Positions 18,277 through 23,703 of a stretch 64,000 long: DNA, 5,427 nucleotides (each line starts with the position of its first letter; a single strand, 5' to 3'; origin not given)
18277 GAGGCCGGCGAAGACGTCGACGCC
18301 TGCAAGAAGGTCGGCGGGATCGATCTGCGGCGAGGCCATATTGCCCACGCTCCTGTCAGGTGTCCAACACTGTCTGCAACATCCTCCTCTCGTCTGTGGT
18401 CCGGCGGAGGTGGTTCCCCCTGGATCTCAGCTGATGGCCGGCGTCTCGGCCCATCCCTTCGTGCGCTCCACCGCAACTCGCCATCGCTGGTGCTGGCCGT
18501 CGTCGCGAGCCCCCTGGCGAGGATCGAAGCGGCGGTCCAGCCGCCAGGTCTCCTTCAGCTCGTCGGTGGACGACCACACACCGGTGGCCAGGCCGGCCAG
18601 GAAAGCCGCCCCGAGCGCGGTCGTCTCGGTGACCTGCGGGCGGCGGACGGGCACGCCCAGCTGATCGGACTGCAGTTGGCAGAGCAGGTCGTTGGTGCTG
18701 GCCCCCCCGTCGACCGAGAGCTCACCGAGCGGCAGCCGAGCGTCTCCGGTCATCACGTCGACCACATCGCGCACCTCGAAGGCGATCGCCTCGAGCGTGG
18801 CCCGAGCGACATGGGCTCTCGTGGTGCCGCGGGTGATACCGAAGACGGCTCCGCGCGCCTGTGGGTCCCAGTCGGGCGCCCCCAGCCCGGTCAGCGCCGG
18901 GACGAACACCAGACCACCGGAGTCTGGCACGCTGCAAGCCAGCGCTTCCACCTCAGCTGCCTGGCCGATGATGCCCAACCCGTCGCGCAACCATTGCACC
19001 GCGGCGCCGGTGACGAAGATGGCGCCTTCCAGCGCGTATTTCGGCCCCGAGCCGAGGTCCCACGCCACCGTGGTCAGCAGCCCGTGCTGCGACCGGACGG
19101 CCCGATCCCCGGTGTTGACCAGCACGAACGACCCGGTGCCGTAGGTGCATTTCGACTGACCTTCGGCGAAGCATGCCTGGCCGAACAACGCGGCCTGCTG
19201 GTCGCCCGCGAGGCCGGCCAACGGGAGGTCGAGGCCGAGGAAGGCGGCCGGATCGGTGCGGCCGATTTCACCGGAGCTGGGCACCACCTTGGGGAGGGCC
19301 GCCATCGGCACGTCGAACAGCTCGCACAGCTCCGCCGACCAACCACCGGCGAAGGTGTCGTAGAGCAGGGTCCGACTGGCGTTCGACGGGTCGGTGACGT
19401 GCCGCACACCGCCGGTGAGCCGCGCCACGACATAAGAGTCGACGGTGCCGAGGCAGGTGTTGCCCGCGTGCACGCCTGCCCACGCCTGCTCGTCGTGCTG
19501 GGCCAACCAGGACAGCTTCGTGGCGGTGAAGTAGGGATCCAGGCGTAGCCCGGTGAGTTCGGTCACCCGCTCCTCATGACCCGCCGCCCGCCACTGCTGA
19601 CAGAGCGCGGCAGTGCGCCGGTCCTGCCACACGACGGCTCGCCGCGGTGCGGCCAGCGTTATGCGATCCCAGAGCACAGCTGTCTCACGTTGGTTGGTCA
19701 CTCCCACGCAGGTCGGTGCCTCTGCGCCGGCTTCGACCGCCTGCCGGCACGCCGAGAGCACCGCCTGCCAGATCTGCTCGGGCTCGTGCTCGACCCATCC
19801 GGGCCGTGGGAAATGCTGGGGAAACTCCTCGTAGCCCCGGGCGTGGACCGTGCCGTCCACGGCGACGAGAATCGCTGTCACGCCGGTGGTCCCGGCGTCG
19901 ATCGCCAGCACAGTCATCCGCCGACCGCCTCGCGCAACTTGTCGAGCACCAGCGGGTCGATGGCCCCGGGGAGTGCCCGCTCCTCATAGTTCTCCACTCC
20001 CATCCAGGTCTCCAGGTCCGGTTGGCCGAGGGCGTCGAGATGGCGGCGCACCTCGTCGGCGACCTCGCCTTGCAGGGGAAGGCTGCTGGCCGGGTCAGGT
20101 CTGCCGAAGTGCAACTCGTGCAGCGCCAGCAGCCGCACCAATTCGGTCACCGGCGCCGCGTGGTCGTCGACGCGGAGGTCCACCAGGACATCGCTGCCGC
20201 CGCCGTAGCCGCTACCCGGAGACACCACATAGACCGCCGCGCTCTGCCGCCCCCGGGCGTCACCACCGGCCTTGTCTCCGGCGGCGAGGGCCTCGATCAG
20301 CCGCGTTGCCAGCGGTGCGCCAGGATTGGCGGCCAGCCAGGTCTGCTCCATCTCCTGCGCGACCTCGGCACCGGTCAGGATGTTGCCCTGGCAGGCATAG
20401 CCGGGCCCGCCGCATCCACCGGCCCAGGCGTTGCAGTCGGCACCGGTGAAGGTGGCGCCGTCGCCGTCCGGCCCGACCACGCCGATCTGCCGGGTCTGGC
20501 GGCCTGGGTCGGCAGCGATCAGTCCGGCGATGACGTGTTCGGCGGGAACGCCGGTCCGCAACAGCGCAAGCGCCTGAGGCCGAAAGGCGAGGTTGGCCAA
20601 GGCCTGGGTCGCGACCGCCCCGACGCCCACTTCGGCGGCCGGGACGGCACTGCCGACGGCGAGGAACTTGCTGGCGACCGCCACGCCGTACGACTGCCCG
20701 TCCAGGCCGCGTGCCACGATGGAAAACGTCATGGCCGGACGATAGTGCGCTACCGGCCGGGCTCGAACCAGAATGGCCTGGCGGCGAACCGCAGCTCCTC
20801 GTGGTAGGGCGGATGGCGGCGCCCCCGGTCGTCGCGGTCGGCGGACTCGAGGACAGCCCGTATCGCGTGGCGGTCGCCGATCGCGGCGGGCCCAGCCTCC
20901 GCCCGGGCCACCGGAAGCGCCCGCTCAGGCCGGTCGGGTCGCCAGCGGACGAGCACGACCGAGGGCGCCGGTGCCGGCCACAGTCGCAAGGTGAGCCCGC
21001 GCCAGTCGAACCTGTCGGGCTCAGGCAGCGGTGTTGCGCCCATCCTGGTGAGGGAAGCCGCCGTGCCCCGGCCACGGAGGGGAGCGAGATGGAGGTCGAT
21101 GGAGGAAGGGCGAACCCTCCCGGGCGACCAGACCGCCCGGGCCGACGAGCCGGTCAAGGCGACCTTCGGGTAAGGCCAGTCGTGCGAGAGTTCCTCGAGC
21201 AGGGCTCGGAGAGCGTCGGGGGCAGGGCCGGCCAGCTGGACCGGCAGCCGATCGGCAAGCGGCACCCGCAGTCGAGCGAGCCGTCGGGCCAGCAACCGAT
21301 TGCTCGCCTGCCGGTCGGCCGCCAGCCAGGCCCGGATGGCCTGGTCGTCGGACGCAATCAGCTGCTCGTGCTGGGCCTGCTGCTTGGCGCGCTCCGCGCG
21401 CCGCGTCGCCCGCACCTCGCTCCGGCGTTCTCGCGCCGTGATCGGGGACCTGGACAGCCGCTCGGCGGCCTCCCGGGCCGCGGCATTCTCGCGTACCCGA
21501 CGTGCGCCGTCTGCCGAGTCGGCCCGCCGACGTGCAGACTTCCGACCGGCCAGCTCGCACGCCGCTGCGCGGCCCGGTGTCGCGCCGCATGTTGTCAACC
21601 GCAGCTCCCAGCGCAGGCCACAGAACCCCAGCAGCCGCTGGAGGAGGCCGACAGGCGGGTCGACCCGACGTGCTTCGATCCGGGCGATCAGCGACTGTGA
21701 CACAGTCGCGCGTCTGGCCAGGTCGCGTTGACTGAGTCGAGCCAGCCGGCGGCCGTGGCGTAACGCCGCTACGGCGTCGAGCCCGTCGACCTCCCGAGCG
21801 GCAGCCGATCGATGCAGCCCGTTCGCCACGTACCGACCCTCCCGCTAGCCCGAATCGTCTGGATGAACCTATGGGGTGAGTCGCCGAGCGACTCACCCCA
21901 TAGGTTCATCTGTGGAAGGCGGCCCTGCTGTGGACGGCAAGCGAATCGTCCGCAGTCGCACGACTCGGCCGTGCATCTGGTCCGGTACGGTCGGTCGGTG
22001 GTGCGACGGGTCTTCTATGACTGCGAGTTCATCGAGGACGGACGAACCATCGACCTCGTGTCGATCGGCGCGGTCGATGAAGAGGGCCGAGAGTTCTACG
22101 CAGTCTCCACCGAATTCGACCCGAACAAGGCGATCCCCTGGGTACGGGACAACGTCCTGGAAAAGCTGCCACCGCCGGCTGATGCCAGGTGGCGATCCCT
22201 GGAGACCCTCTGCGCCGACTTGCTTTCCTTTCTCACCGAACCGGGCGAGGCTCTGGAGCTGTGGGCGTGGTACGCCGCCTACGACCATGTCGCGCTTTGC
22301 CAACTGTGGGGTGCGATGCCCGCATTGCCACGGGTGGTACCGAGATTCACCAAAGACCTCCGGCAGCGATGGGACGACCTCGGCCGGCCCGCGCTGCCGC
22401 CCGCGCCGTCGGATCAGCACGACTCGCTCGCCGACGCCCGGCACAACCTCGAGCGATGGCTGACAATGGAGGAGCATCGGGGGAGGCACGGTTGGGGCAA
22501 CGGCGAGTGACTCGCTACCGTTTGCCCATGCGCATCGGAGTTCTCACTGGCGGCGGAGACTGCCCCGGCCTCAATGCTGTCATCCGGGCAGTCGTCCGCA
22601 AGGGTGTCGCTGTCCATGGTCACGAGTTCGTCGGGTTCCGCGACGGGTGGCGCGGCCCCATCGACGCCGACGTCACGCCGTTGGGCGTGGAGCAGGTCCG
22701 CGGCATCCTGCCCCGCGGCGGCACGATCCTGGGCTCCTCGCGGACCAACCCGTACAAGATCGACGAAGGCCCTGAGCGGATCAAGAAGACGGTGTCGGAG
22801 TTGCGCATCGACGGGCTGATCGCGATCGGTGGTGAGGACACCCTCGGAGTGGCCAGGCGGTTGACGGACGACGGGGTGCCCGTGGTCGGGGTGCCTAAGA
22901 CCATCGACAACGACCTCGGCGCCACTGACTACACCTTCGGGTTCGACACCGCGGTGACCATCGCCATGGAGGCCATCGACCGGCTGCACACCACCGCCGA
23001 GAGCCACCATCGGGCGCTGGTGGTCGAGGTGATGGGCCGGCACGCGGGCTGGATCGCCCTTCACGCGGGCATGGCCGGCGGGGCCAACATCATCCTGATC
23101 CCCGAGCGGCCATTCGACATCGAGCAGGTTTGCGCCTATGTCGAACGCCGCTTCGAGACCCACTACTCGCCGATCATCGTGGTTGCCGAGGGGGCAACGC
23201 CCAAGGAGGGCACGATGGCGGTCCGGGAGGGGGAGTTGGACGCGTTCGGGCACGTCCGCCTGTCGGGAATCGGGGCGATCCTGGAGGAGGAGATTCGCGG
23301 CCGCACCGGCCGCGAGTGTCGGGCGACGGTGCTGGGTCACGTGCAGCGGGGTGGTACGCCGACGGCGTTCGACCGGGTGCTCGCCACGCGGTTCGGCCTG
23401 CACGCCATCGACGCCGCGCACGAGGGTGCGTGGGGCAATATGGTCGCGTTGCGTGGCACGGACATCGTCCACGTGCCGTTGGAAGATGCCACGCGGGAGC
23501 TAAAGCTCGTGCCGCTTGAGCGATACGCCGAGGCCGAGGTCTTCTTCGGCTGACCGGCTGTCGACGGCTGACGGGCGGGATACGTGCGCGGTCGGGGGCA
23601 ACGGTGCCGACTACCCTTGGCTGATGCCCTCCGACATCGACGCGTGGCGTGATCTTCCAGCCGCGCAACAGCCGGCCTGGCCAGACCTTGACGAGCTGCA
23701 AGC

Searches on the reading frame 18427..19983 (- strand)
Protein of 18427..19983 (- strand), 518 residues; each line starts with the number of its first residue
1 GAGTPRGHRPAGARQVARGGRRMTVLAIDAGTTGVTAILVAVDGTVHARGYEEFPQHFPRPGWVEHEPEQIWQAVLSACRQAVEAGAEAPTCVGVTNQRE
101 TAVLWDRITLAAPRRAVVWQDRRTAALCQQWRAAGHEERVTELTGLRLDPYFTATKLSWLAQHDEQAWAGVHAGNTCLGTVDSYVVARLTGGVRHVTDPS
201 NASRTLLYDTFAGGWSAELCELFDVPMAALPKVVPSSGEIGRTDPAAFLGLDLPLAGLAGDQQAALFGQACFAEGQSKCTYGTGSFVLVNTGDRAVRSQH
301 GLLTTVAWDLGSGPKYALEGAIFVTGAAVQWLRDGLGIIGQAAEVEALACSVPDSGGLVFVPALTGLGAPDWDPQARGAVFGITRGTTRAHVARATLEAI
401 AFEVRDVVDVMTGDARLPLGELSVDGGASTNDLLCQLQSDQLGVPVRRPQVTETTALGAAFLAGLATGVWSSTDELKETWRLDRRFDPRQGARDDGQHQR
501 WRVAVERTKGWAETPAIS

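Call 58: search_protein_families(library=ncbifam, proteins=[window:18427-19983:-], max_evalue=1e-8)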
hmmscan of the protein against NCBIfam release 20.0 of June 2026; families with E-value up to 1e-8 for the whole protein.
window:18427-19983:- (518 aa): 12 families
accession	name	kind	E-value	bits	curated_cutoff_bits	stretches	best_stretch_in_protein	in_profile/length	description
NF000756.0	PRK00047.1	subfamily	3.6e-185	616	498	1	25-514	7-500/502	glycerol kinase GlpK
TIGR01311.1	glycerol_kin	equivalog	1.1e-180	601.2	590.35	1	25-511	3-496/496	glycerol kinase GlpK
TIGR01312.1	XylB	equivalog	1.5e-66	224.9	380.25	1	27-485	2-457/481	xylulokinase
NF011601.0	PRK15027.1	equivalog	1.7e-33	115.7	912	1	26-489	3-458/484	xylulokinase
TIGR01314.1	gntK_FGGY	equivalog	3.9e-33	114.8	648.55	1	25-488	2-471/505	gluconokinase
NF008187.0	PRK10939.1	equivalog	4.7e-27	94.8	528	2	24-337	5-317/521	autoinducer-2 kinase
TIGR02628.1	fuculo_kin_coli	equivalog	1.4e-26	93.5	470.9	1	25-485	3-460/465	L-fuculokinase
TIGR01315.1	5C_CHO_kinase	subfamily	6.1e-21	74.7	408.7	1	356-500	379-526/541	FGGY family pentulose kinase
NF003154.0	PRK04123.1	equivalog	4.8e-13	48.7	428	1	358-476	383-501/554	ribulokinase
TIGR02627.1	rhamnulo_kin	equivalog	1.3e-10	40.5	527.95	0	67-243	46-214/454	rhamnulokinase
TIGR01234.1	L-ribulokinase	equivalog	3.8e-09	35.8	583.25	1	356-472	374-490/536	ribulokinase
NF007925.0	PRK10640.1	equivalog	5.6e-09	34.9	639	0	387-458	362-432/489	rhamnulokinase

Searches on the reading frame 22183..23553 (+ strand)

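Call 50: search_protein_families(library=pfam, proteins=[window:22183-23553:+], max_evalue=0.00001)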
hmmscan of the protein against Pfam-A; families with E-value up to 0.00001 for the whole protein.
window:22183-23553:+ (456 aa): 1 family
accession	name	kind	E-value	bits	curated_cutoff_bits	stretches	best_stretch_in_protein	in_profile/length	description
PF00365.25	PFK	-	1.4e-107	359.6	30.9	1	117-411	1-276/277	Phosphofructokinase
